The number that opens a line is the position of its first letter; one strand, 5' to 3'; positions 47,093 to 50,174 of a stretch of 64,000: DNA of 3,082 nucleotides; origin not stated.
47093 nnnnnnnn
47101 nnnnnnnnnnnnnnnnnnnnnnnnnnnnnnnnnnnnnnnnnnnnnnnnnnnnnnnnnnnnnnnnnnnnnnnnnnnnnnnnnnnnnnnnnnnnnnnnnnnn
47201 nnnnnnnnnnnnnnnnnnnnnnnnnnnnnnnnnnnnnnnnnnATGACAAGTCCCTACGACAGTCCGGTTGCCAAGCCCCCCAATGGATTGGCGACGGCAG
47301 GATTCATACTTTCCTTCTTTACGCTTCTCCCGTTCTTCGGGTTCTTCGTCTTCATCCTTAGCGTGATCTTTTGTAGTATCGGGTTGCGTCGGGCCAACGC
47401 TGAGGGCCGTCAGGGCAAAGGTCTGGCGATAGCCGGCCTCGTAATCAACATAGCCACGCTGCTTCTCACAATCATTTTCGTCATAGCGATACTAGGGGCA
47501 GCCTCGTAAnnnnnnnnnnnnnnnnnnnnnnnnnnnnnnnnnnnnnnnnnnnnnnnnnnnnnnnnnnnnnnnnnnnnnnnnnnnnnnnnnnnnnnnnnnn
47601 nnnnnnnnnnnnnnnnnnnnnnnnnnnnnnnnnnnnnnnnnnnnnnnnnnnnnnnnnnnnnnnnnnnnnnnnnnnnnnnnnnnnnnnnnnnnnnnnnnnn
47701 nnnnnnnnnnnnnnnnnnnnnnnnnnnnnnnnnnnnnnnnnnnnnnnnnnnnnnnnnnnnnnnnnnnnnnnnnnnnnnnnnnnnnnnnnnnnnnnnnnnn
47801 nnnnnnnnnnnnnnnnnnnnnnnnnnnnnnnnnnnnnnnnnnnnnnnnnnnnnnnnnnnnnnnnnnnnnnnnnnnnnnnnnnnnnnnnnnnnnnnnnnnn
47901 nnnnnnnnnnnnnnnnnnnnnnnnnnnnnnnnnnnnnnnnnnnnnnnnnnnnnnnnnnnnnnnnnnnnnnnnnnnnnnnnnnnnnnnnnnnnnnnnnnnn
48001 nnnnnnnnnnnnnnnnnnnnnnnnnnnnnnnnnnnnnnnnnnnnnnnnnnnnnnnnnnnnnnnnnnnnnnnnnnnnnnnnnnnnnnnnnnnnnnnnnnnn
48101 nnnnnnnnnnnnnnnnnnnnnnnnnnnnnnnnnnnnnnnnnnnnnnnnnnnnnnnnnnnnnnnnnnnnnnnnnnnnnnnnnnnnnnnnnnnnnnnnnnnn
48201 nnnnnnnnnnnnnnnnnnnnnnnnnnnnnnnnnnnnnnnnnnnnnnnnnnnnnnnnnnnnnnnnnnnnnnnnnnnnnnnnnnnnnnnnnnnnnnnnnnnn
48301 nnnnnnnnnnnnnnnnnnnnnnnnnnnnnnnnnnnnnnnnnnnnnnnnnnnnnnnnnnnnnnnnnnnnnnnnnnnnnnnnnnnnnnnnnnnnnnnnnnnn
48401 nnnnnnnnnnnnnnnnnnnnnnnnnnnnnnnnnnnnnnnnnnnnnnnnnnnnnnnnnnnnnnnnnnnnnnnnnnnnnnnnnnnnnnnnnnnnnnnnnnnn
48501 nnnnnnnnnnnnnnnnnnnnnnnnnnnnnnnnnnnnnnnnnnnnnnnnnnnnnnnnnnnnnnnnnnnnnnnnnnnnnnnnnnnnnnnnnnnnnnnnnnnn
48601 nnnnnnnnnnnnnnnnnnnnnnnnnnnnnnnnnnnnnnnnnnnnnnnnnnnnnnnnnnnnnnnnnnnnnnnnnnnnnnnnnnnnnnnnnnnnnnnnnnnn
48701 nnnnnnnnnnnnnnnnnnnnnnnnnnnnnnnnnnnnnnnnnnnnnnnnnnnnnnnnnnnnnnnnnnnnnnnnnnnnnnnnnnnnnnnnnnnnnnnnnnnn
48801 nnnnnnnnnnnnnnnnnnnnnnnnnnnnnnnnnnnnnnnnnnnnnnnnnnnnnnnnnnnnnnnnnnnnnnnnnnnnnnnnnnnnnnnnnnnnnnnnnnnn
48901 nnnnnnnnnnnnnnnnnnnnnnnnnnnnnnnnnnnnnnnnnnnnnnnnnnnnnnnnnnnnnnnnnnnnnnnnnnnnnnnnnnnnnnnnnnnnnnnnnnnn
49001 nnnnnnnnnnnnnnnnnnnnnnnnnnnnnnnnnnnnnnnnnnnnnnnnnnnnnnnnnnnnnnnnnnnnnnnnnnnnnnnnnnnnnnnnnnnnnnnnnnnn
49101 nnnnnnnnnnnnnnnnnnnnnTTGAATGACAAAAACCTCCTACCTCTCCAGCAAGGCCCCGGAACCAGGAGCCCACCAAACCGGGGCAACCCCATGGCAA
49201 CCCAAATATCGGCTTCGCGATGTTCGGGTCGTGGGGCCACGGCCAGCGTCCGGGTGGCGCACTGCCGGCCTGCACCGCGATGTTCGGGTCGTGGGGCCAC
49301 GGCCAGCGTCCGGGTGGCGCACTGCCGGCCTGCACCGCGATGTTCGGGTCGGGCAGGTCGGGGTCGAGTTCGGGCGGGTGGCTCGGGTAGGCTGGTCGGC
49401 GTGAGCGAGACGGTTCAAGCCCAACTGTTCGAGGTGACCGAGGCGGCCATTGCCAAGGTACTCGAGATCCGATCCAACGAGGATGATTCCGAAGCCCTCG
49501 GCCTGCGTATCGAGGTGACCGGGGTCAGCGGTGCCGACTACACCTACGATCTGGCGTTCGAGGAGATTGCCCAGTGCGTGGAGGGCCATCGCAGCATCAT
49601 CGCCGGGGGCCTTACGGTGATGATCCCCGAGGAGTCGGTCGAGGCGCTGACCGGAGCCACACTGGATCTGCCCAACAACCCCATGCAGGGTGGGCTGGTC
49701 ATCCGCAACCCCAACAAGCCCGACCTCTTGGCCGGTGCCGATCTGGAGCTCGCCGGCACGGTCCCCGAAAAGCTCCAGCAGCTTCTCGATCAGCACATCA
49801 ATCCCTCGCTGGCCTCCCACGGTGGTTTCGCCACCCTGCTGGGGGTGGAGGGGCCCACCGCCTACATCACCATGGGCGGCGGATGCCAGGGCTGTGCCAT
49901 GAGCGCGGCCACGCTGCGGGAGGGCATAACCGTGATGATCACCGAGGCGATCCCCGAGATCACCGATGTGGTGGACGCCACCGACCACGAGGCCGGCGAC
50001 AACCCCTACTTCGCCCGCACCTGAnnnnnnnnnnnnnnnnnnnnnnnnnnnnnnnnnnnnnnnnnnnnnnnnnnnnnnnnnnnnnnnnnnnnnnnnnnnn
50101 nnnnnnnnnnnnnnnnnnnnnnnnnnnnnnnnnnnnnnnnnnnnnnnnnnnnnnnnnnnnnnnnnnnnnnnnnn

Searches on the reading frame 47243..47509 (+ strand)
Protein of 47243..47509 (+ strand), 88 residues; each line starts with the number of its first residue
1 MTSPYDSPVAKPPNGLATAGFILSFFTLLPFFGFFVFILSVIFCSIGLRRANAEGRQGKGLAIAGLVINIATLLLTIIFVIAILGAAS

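Call 7: search_protein_families(library=pfam, proteins=[window:47243-47509:+], max_evalue=0.01)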
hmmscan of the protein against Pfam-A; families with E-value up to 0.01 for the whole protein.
window:47243-47509:+ (88 aa): 2 families
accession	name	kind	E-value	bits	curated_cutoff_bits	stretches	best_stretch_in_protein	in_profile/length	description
PF13828.11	DUF4190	-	3.8e-09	36.6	35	1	16-79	1-62/62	Domain of unknown function (DUF4190)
PF16015.10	Promethin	-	0.00029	21.1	27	1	16-85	29-88/106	Promethin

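Call 9: find_encoding_contigs(protein=window:47243-47509:+, flank=3000, max_places=10)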
Protein window:47243-47509:+ (88 aa): no gene with exactly this product is on record in the collection.

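Call 20: find_homologous_proteins(query=window:47243-47509:+)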
Query window:47243-47509:+ (88 aa): 7 proteins with E <= 0.001 among 92 candidates.
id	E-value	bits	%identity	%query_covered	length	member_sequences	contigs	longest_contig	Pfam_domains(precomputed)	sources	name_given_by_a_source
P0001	6.9e-47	175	100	100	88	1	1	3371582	PF13828.12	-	-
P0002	5.1e-31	124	73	93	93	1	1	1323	PF13828.12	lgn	-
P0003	1.1e-30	123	75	86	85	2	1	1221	PF13828.12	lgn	-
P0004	6.4e-30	121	72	100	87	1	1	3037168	PF13828.12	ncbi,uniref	ncbi:hypothetical protein [Candidatus Poriferisocius sp.]|uniref:hypothetical protein n=1 Tax=Candid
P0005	3.8e-29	118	69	89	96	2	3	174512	PF13828.12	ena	-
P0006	7.8e-28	114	69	89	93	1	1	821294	-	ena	-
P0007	8.5e-6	44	48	91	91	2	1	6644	PF13828.12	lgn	-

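Call 21: find_encoding_contigs(protein=P0004, flank=10000, max_places=3)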
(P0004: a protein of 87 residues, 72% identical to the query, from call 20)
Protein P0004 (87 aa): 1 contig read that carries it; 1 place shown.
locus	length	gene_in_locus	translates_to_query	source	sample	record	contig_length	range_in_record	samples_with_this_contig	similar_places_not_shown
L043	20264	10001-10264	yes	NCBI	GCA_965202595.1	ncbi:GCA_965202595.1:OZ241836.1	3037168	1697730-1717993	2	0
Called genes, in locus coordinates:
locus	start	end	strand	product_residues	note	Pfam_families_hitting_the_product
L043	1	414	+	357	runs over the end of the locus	PF01408:GFO_IDH_MocA, PF02894:GFO_IDH_MocA_C, PF22725:GFO_IDH_MocA_C3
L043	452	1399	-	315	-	PF00528:BPD_transp_1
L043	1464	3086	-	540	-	PF00528:BPD_transp_1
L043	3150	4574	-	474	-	PF01547:SBP_bac_1, PF13416:SBP_bac_8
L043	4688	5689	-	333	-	PF03308:MeaB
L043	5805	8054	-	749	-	PF01642:MM_CoA_mutase, PF02310:B12-binding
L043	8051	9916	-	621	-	PF01642:MM_CoA_mutase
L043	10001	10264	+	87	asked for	PF13828:DUF4190 (weak)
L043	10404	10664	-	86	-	-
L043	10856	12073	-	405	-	PF01844:HNH (weak)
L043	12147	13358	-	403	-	PF10117:McrBC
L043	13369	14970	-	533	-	PF20720:nSTAND3 (weak), PF00004:AAA (weak), PF07726:AAA_3 (faint), PF07728:AAA_5, PF13401:AAA_22, PF28529:McrB_lid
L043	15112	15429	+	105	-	PF13936:HTH_38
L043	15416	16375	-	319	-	PF01610:DDE_Tnp_ISL3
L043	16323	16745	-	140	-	-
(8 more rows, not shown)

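Call 22: find_encoding_contigs(protein=P0005, flank=10000, max_places=4)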
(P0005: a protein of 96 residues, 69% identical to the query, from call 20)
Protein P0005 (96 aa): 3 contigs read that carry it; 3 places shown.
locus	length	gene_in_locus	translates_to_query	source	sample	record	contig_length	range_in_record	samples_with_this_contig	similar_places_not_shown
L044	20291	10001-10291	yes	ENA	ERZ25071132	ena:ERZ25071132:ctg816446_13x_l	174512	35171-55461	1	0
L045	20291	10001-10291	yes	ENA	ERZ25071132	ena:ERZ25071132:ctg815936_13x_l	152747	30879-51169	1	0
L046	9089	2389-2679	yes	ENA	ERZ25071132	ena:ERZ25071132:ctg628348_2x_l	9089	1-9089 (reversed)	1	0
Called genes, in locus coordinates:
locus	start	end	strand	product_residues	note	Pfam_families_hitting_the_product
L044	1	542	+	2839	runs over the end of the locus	PF03160:Calx-beta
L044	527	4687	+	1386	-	PF03160:Calx-beta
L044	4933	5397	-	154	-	-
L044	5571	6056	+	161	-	PF01478:Peptidase_A24 (weak)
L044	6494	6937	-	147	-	PF01844:HNH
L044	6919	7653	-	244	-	PF02720:DUF222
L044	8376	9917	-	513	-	-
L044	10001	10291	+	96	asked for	PF13828:DUF4190 (faint)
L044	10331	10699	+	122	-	-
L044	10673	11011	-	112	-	-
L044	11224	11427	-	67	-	-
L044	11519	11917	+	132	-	-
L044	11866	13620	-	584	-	-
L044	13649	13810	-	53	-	-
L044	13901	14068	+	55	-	-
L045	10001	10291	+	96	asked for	PF13828:DUF4190 (faint)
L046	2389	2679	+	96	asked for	PF13828:DUF4190 (faint)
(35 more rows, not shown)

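Call 23: find_encoding_contigs(protein=P0006, flank=10000, max_places=3)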
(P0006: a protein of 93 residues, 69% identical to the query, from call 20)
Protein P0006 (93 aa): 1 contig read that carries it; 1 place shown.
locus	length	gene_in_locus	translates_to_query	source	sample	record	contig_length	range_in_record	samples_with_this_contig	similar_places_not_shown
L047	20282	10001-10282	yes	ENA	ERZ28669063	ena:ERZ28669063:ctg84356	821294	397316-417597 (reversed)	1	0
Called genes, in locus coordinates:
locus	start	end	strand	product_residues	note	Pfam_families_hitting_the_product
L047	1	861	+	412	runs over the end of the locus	PF11796:DUF3323, PF09983:JetD_C (weak), PF09664:DUF2399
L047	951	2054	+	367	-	PF13358:DDE_3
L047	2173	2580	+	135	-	-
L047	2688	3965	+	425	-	PF01070:FMN_dh, PF00478:IMPDH (weak), PF01645:Glu_synthase (weak)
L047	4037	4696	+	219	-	PF01596:Methyltransf_3, PF13578:Methyltransf_24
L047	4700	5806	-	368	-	PF06742:DUF1214 (faint)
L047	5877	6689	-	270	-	PF21088:MS_channel_1st (weak), PF00924:MS_channel_2nd, PF21082:MS_channel_3rd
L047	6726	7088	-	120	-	-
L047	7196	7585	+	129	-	PF00376:MerR, PF12728:HTH_17 (weak), PF13411:MerR_1 (weak), PF03459:TOBE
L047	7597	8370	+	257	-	PF13531:SBP_bac_11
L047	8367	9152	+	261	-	PF00528:BPD_transp_1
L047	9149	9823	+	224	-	PF00005:ABC_tran, PF02463:SMC_N (weak), PF13304:AAA_21 (weak)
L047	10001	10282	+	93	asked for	-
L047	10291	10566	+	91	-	-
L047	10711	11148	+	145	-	-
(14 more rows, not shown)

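Call 55: find_encoding_contigs(protein=P0003, flank=1500, max_places=3)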
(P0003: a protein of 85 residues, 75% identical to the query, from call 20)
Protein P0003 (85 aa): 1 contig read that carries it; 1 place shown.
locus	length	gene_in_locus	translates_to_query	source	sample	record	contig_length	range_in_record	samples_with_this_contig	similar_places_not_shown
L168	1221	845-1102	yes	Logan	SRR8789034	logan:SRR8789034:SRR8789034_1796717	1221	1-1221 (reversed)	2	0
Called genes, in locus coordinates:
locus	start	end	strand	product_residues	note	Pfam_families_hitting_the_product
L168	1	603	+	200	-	?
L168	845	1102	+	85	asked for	PF13828:DUF4190 (faint)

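Call 56: find_encoding_contigs(protein=P0002, flank=1500, max_places=3)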
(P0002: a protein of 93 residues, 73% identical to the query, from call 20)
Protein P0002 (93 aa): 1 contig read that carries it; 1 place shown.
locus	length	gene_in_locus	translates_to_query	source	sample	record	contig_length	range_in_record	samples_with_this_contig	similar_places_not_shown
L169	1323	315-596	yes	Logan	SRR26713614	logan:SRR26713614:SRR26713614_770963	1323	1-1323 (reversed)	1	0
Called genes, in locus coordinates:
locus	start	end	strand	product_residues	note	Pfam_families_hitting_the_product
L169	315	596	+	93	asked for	PF13828:DUF4190 (weak)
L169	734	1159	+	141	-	-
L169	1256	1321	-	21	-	?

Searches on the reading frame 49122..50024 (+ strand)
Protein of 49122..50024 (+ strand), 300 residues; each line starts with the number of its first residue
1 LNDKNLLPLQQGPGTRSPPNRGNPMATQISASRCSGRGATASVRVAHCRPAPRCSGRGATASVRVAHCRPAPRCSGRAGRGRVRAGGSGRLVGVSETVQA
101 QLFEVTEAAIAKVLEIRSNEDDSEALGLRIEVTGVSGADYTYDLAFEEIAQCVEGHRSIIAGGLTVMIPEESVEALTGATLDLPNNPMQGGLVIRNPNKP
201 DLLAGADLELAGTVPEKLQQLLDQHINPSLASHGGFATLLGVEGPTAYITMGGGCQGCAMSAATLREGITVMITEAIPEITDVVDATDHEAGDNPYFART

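Call 60: search_protein_families(library=pfam, proteins=[window:49122-50024:+], max_evalue=0.001)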
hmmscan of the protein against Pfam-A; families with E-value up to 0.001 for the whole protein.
window:49122-50024:+ (300 aa): 1 family
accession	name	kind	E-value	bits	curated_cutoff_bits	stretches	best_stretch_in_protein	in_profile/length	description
PF01106.22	NifU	-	5.2e-19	68.6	27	1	219-284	2-67/67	NifU-like domain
